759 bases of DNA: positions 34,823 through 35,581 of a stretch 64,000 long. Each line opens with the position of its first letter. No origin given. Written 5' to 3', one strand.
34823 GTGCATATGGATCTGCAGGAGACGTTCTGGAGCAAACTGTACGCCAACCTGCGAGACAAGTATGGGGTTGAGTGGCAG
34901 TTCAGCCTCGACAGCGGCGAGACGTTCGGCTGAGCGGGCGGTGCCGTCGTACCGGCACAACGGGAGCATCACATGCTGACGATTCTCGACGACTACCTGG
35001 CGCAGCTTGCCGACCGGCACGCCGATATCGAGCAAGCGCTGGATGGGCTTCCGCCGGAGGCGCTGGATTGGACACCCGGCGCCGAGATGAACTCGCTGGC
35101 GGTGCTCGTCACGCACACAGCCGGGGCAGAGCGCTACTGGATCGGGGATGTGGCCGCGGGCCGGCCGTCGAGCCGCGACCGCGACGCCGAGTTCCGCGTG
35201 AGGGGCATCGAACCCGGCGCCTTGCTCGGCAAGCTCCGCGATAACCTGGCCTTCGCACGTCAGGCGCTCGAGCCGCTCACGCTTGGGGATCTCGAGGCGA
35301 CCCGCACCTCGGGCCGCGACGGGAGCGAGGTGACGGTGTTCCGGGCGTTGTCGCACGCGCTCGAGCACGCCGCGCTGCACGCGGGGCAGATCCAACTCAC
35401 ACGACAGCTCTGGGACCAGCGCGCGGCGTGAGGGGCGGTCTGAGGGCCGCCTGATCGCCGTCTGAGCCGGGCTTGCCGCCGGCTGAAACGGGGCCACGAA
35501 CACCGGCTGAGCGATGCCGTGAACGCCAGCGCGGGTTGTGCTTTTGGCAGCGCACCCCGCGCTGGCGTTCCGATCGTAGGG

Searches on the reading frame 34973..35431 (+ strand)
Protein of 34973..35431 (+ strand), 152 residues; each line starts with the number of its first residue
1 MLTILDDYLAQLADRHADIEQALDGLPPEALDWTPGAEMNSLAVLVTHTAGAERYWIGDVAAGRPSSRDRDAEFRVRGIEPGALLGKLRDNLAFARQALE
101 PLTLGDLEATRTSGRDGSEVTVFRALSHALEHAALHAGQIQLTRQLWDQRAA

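Call 40: search_protein_families(library=pfam, proteins=[window:34973-35431:+], max_evalue=0.00001)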
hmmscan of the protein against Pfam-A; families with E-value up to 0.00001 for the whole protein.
window:34973-35431:+ (152 aa): 4 families
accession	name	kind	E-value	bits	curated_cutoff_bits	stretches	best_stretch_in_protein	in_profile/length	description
PF04978.18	MST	-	9.5e-19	68.8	27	1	11-148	5-148/149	Mycothiol-S-transferase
PF12867.12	DinB_2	-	3e-15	57.3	24.8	1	12-140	2-128/128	DinB superfamily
PF07609.16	DUF1572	-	1.5e-12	48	23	1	7-142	9-144/163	Protein of unknown function (DUF1572)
PF05163.17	DinB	-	1.7e-06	28.6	23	1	1-141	1-139/165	DinB family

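Call 67: find_encoding_contigs(protein=window:34973-35431:+, flank=4000, max_places=10)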
Protein window:34973-35431:+ (152 aa): no gene with exactly this product is on record in the collection.
